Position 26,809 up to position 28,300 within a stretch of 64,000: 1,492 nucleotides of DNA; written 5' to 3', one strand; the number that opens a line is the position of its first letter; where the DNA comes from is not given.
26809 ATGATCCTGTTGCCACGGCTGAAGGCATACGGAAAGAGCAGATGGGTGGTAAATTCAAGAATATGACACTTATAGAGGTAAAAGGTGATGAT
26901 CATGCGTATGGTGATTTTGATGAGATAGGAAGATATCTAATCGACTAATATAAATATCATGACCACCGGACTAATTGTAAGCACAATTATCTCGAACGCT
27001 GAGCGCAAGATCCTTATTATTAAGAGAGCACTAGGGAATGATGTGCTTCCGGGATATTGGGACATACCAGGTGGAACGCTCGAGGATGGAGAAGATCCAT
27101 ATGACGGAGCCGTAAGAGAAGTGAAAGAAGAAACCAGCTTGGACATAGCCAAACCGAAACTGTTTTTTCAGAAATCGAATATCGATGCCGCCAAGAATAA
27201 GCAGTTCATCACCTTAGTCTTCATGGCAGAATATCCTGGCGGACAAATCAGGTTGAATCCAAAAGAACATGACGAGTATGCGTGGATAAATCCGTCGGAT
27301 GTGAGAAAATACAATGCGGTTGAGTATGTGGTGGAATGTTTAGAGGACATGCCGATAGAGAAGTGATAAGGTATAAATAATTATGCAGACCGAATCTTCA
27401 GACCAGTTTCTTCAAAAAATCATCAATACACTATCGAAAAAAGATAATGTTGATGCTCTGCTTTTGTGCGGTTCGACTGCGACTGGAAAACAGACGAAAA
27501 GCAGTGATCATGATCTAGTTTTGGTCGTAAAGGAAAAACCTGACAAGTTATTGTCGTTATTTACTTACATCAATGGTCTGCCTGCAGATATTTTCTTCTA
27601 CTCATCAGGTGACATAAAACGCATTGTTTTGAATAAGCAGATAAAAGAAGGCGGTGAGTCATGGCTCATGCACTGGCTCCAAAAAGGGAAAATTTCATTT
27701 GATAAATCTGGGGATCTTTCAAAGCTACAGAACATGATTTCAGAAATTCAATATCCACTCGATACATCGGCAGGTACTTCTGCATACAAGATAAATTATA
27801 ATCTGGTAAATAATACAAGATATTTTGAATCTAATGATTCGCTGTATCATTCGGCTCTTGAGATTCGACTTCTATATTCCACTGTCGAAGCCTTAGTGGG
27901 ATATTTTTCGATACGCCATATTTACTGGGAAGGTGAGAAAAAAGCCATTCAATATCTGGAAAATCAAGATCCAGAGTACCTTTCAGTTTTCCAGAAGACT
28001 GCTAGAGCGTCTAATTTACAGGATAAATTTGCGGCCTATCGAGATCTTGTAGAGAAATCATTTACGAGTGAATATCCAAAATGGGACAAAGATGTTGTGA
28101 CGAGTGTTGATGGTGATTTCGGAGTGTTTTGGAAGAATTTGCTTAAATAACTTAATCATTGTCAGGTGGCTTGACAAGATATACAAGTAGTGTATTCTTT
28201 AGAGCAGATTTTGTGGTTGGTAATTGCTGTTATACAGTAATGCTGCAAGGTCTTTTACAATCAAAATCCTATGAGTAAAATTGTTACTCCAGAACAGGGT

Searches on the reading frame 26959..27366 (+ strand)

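Call 83: search_protein_families(library=pfam, proteins=[window:26959-27366:+], max_evalue=0.0001)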
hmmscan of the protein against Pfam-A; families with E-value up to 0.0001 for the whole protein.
window:26959-27366:+ (135 aa): 2 families
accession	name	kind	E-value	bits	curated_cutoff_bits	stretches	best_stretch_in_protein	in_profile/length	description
PF00293.34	NUDIX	-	3.4e-21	76.1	21.1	1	5-117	4-120/134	NUDIX domain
PF14815.12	NUDIX_4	-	3.8e-05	23.9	35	0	10-120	4-103/113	NUDIX domain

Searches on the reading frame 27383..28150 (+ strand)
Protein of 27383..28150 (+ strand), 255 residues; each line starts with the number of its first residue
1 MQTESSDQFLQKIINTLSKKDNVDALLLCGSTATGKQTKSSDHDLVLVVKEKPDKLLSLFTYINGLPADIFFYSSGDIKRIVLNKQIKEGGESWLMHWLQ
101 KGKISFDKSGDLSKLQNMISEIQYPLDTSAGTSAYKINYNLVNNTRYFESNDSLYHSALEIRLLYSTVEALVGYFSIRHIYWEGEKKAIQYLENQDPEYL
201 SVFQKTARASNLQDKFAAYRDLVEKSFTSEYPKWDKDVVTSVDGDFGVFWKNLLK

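Call 3: search_protein_families(library=pfam, proteins=[window:27383-28150:+], max_evalue=1)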
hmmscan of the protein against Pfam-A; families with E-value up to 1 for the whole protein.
window:27383-28150:+ (255 aa): 7 families
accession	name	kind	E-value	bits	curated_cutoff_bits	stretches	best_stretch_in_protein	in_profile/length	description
PF18765.7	Polbeta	-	3.3e-09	37.2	26.9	1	11-66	1-58/93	Polymerase beta, Nucleotidyltransferase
PF01909.29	NTP_transf_2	-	2.6e-06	28.1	21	1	10-55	1-46/93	Nucleotidyltransferase domain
PF14540.12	NTF-like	-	0.0013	19.2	27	1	8-121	3-112/118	Nucleotidyltransferase-like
PF22600.2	MTPAP-like_central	-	0.0021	18.6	27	1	9-52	28-68/139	Poly(A) RNA polymerase, mitochondrial-like, central palm domain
PF04439.18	Adenyl_transf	-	0.019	14.5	22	1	5-64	3-63/279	Streptomycin adenylyltransferase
PF12633.13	Adenyl_cycl_N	-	0.034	14.5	27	1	16-52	85-121/199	Adenylate cyclase NT domain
PF03445.19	DUF294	-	0.049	13.9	21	1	3-52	25-79/138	Putative nucleotidyltransferase DUF294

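Call 4: search_protein_families(library=ncbifam, proteins=[window:27383-28150:+], max_evalue=1)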
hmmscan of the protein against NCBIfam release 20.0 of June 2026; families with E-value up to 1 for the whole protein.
window:27383-28150:+ (255 aa): 3 families
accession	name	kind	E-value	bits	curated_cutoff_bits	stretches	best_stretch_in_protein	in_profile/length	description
NF051895.1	anti_phage_HalB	equivalog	1e-05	25.3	190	1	25-231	1-196/211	anti-phage Hailong system nucleotidyltransferase HalB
NF047752.1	MntA_antitoxin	equivalog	1.8e-05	24.6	60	1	17-61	1-44/106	type VII toxin-antitoxin system MntA family adenylyltransferase antitoxin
NF008744.0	PRK11776.1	equivalog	0.093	11.3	524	1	4-50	83-129/460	ATP-dependent RNA helicase DbpA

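Call 34: search_protein_families(library=padloc, proteins=[window:27383-28150:+], max_evalue=0.01)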
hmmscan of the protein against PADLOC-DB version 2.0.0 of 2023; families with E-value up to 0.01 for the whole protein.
window:27383-28150:+ (255 aa): 8 families
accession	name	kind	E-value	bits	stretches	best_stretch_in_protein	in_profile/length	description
PDLC04907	PDC-S09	-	1.5e-05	23.1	1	7-73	11-77/114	-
PDLC04906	PDC-S09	-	2.1e-05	22.8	1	4-57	5-58/98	-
PDLC04903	PDC-S09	-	3.7e-05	22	1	7-79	8-81/108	-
PDLC04904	PDC-S09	-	0.00023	19.3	1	7-60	9-61/104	-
PDLC04902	PDC-S09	-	0.00082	17.7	1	11-60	9-58/97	-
PDLC04901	PDC-S09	-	0.0024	16.6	1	7-53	6-52/126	-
PDLC04368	PDC-M05A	-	0.0038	15.1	1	6-50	92-134/201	-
PDLC04369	PDC-M05A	-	0.0039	14.8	1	5-51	87-130/201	-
